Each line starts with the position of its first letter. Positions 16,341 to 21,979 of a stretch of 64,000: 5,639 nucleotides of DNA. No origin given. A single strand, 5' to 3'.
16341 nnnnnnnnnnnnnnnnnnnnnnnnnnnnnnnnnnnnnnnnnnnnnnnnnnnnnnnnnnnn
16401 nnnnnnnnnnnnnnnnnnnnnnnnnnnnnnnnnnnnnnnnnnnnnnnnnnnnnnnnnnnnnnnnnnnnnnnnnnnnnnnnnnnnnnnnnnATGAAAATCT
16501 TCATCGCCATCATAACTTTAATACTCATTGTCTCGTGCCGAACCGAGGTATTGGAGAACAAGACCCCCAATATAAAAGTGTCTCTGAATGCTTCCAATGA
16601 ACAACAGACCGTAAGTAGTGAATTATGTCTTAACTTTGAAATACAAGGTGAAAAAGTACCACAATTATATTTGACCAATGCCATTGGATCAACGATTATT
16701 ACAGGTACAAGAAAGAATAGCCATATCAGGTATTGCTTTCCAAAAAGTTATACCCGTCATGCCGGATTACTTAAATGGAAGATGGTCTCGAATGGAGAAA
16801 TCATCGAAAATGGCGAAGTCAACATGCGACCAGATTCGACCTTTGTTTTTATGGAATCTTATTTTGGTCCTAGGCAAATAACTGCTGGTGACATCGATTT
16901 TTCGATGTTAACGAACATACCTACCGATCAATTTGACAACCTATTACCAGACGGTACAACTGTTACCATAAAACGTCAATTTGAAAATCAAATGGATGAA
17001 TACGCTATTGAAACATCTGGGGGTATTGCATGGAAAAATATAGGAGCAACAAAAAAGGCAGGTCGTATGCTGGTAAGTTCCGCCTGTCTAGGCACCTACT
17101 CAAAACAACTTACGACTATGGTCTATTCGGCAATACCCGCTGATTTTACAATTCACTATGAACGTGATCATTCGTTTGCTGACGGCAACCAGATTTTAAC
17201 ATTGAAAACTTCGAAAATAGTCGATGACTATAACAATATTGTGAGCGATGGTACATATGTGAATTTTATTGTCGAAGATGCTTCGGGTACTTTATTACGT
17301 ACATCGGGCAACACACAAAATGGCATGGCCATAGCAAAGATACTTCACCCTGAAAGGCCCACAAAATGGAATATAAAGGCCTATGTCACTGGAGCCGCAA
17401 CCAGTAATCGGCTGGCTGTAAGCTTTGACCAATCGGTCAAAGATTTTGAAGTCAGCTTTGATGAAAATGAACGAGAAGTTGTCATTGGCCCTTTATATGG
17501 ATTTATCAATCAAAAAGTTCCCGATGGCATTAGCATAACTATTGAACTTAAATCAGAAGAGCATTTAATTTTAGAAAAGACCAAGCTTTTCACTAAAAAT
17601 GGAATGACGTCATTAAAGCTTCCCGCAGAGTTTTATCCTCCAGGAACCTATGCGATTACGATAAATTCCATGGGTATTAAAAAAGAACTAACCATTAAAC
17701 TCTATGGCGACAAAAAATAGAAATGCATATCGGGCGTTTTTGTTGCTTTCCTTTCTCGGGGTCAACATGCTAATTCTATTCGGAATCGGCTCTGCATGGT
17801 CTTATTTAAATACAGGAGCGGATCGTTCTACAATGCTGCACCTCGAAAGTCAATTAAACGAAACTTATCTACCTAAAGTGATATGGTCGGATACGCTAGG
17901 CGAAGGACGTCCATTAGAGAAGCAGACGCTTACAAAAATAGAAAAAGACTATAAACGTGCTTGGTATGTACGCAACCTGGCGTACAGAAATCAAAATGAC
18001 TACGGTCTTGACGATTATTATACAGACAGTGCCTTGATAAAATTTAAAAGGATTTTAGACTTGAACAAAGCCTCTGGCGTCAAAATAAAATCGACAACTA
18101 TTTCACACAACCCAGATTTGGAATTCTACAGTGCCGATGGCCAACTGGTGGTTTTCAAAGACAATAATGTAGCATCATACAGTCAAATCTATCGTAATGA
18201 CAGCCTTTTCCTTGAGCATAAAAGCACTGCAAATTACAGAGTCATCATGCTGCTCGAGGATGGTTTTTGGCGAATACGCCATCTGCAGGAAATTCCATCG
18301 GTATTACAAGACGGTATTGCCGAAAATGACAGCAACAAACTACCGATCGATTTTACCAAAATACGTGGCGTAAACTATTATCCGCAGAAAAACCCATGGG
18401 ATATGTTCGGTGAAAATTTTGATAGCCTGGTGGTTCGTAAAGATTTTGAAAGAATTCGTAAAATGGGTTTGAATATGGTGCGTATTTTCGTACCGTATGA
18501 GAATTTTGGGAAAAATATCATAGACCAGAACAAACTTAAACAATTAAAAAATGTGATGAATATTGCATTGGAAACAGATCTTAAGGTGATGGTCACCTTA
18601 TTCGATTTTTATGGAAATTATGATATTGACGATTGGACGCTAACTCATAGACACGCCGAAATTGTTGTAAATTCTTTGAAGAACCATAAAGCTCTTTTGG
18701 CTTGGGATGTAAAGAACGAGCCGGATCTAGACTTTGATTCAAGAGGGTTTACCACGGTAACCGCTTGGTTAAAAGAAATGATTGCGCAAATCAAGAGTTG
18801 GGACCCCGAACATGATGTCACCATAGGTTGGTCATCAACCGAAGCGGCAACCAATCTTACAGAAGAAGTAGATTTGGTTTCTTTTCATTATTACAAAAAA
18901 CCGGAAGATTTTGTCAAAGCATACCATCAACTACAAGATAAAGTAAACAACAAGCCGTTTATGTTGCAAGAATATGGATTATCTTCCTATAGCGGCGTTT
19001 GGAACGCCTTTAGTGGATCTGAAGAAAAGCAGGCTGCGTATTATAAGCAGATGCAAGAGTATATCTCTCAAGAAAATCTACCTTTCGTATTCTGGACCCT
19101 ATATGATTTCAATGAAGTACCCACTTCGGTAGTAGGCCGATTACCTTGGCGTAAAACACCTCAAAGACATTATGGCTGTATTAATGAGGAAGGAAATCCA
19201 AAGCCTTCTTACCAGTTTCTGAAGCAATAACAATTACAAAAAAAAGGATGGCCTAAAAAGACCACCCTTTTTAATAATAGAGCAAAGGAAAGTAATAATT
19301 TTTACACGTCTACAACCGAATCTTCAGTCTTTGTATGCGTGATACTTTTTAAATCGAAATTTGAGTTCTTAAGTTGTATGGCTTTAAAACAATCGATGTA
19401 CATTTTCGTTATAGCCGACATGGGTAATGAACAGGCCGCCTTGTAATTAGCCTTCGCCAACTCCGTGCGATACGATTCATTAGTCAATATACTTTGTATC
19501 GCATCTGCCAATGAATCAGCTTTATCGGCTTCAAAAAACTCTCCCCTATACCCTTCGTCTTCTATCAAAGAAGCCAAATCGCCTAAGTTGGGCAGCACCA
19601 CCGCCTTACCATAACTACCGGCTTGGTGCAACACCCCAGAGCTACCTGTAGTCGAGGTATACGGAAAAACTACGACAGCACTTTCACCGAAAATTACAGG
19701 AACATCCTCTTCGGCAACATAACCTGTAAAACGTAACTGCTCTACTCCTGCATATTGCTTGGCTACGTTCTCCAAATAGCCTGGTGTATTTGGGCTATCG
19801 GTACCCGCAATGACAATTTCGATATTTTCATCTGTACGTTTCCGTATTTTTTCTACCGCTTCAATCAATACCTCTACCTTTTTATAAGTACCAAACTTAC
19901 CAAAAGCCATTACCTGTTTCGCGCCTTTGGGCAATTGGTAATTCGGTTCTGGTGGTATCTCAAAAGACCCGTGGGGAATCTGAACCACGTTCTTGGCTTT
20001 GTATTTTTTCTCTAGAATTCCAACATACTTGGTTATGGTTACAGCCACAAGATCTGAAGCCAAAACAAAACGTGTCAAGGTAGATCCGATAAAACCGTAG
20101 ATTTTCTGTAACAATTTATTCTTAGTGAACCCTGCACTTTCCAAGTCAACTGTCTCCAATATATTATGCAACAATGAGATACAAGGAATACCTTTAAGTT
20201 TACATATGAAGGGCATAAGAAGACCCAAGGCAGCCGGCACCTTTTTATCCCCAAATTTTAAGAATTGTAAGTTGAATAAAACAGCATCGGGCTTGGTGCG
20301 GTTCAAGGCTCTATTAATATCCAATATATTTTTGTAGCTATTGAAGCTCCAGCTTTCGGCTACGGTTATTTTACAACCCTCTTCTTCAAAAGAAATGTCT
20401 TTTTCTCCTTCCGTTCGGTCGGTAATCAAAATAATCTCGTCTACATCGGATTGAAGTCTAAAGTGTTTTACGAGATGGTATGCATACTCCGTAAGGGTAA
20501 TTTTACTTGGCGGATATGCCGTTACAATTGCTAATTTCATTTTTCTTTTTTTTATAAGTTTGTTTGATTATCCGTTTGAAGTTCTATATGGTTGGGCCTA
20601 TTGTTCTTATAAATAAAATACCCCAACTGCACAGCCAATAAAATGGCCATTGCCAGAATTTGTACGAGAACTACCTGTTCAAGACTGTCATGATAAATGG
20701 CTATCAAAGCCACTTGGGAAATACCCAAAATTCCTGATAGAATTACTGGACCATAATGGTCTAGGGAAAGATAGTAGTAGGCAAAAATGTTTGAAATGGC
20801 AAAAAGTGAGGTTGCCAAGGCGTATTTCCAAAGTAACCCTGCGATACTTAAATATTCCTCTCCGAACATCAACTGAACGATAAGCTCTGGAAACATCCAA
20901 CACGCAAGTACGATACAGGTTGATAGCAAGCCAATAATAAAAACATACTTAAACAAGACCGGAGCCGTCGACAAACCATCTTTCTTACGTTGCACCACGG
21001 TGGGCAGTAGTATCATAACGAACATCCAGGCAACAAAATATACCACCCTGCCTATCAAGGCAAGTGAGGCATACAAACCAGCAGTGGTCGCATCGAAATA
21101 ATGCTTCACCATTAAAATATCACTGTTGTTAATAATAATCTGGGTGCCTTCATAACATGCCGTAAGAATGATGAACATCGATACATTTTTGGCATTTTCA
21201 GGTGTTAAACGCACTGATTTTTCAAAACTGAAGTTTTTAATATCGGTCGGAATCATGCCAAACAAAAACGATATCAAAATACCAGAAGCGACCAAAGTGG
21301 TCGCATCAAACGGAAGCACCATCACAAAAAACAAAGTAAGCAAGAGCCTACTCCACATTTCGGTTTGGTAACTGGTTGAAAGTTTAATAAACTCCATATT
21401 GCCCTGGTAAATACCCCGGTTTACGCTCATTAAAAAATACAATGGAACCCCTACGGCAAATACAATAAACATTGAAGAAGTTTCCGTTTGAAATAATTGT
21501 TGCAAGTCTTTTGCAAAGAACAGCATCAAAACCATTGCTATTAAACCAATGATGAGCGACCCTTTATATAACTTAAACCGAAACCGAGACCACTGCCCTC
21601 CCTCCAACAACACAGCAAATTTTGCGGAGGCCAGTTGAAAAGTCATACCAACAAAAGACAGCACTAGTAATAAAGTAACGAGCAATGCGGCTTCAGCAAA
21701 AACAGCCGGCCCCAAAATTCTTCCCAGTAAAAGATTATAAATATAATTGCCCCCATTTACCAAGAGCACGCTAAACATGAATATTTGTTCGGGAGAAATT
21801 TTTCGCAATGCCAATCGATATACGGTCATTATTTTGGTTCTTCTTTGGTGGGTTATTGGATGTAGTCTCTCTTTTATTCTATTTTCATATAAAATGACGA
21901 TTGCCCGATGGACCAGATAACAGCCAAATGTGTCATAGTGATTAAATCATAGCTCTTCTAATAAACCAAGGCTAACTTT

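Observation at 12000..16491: Receiver-domain::GT2 fusion divergent from a GT-C-like giant membrane protein: a phosphorylation-gated lipid-linked sugar pathway?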

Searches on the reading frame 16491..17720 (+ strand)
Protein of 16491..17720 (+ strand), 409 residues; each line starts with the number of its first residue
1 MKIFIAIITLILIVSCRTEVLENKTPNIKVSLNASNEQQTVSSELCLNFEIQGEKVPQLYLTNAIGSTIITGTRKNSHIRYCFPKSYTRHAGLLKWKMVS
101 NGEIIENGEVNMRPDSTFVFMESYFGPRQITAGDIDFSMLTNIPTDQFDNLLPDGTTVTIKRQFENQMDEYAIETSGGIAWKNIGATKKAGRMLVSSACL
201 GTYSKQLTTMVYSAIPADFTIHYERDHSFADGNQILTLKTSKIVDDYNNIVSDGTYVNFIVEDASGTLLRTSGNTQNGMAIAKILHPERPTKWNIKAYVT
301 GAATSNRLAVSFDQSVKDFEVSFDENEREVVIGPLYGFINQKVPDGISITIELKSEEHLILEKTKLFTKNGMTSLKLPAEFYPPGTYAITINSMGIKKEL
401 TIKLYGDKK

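Call 3: search_protein_families(library=pfam, proteins=[window:16491-17720:+], max_evalue=0.01)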
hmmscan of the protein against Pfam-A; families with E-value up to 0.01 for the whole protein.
window:16491-17720:+ (409 aa): 1 family
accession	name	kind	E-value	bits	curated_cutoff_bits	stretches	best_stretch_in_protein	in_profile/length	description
PF09134.16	Invasin_D3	-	0.00013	22.9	33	0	220-312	6-95/98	Invasin, domain 3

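Call 4: search_protein_families(library=ncbifam, proteins=[window:16491-17720:+], max_evalue=0.01)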
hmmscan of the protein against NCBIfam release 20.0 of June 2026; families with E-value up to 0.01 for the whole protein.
window:16491-17720:+ (409 aa): 0 families

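Call 30: search_protein_families(library=ncbifam, proteins=[window:16491-17717:+], max_evalue=1)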
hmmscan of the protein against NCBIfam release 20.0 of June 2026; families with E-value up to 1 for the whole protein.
window:16491-17717:+ (409 aa): 1 family
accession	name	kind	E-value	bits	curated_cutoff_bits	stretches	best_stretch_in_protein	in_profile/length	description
TIGR00078.1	nadC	equivalog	0.045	13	198.4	1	148-202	205-258/269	carboxylating nicotinate-nucleotide diphosphorylase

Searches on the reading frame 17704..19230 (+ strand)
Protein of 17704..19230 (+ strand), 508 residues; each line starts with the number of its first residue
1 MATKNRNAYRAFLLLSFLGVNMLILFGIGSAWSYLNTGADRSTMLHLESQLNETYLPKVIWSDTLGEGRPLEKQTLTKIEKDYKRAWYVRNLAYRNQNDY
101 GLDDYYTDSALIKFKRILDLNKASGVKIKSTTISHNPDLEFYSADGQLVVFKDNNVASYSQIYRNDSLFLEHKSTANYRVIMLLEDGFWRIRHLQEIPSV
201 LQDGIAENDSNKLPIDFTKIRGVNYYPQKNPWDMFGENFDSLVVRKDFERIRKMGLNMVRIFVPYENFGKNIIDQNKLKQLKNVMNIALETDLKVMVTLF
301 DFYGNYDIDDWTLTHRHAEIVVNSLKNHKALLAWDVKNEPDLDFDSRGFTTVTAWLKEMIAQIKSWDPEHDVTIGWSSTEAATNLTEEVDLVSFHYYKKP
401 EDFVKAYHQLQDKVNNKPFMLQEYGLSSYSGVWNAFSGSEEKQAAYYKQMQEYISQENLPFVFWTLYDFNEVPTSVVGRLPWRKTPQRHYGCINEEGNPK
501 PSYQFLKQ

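Call 3: search_protein_families(library=pfam, proteins=[window:17704-19230:+], max_evalue=0.01)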
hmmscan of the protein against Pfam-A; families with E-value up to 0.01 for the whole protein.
window:17704-19230:+ (508 aa): 3 families
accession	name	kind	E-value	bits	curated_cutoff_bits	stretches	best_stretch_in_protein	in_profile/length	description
PF00150.24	Cellulase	-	8.2e-13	48.9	23.5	1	247-468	26-270/272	Cellulase (glycosyl hydrolase family 5)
PF02836.23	Glyco_hydro_2_C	-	3e-11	43.5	21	1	220-454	17-243/302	Glycosyl hydrolases family 2, TIM barrel domain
PF11790.14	Glyco_hydro_cc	-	0.0029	17.6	21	1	385-457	131-199/237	Glycosyl hydrolase catalytic core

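Call 4: search_protein_families(library=ncbifam, proteins=[window:17704-19230:+], max_evalue=0.01)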
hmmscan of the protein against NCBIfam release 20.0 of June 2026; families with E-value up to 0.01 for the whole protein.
window:17704-19230:+ (508 aa): 0 families

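Call 30: search_protein_families(library=ncbifam, proteins=[window:17704-19227:+], max_evalue=1)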
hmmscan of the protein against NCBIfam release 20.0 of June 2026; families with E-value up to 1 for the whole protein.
window:17704-19227:+ (508 aa): 0 families

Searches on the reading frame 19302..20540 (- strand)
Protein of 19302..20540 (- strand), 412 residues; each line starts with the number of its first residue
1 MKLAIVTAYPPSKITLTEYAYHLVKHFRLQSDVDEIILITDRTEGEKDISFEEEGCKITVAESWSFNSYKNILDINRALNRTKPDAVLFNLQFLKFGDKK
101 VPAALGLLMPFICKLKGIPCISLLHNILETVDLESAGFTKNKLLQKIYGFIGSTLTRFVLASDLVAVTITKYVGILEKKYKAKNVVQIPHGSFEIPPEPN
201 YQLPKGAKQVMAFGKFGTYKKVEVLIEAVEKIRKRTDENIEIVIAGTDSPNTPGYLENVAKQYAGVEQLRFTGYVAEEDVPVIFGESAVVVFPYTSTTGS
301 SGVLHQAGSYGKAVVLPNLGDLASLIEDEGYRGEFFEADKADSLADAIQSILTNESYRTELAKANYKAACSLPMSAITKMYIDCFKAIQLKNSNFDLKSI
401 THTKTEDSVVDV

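Call 3: search_protein_families(library=pfam, proteins=[window:19302-20540:-], max_evalue=0.01)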
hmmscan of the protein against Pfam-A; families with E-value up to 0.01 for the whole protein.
window:19302-20540:- (412 aa): 2 families
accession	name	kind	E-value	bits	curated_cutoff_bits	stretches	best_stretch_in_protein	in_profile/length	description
PF00534.26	Glycos_transf_1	-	3.3e-22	79.3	26.4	1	202-367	10-171/172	Glycosyl transferases group 1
PF13692.12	Glyco_trans_1_4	-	3.6e-21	76.4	27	1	208-354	2-142/142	Glycosyl transferases group 1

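Call 4: search_protein_families(library=ncbifam, proteins=[window:19302-20540:-], max_evalue=0.01)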
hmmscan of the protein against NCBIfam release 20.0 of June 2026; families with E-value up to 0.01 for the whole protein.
window:19302-20540:- (412 aa): 10 families
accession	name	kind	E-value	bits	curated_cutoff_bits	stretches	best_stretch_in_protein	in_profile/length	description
TIGR03449.1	mycothiol_MshA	equivalog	4e-10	39.2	462.5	1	208-381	220-396/406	D-inositol-3-phosphate glycosyltransferase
TIGR04063.1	stp3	hypoth_equivalog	8.6e-10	38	442.05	1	185-364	188-370/397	TIGR04063 family PEP-CTERM/XrtA system glycosyltransferase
NF041876.1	EPS_EpsE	equivalog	1.4e-09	37.7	400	1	205-365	212-372/389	exopolysaccharide biosynthesis GT4 family glycosyltransferase EpsE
TIGR03088.1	stp2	hypoth_equivalog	4.7e-07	29.2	409.05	1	210-385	197-370/374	TIGR03088 family PEP-CTERM/XrtA system glycosyltransferase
NF038295.1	EPS_HpsP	equivalog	1.8e-06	27.2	550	1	51-388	58-387/388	hormogonium polysaccharide biosynthesis glycosyltransferase HpsP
NF050056.1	ProtGlycPglH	equivalog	2.2e-05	23.7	600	1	206-387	178-352/354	GalNAc-alpha-(1->4)-GalNAc-alpha-(1->3)-diNAcBac-PP-undecaprenol alpha-1,4-N-acetyl-D-galactosaminyltransferase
TIGR04047.1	MSMEG_0565_glyc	hypoth_equivalog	5e-05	22.6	259.85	1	206-364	192-350/373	MSMEG_0565 family glycosyltransferase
NF038229.1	Glyco4_Geo_Pelo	equivalog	0.00045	19.3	400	1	220-369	174-317/338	GPMC system family 4 glycosyltransferase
TIGR02095.1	glgA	subfamily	0.0027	16.4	328.45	1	210-386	297-475/477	glycogen/starch synthase, ADP-glucose type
NF053513.1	Gtran_IagA_BgsA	equivalog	0.0041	16.2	460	1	200-387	154-330/333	LTA glycolipid anchor biosynthesis glycosyltransferase, IagA/BgsA family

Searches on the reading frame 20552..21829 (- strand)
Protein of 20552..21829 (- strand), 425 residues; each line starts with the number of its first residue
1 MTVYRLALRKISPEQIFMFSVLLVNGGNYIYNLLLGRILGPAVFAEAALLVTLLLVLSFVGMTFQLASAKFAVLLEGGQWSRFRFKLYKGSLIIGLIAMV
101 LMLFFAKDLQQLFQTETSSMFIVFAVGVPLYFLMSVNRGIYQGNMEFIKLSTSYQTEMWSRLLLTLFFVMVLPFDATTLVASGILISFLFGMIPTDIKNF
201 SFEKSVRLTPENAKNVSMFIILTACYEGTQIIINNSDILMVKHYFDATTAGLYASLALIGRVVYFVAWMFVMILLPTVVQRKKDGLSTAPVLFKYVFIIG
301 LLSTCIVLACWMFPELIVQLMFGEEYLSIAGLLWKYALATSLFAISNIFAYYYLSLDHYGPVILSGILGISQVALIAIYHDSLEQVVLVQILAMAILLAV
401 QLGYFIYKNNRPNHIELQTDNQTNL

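Call 3: search_protein_families(library=pfam, proteins=[window:20552-21829:-], max_evalue=0.01)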
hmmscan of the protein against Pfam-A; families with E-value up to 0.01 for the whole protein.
window:20552-21829:- (425 aa): 1 family
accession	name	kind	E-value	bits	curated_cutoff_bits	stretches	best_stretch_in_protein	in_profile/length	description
PF11070.13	DUF2871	-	0.0098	16.6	27.4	1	91-144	44-97/134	Protein of unknown function (DUF2871)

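Call 4: search_protein_families(library=ncbifam, proteins=[window:20552-21829:-], max_evalue=0.01)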
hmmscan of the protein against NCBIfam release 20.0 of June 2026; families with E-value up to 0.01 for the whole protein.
window:20552-21829:- (425 aa): 0 families

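Call 30: search_protein_families(library=ncbifam, proteins=[window:20555-21829:-], max_evalue=1)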
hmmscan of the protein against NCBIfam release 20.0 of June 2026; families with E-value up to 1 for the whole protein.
window:20555-21829:- (425 aa): 0 families

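Call 36: search_protein_families(library=pfam, proteins=[window:20555-21829:-], max_evalue=0.1)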
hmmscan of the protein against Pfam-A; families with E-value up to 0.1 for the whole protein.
window:20555-21829:- (425 aa): 2 families
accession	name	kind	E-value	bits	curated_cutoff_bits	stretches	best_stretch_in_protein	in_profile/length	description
PF11070.13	DUF2871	-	0.0098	16.6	27.4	1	91-144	44-97/134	Protein of unknown function (DUF2871)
PF11623.14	NdhS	-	0.063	13.3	27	0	59-83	19-43/52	NAD(P)H dehydrogenase subunit S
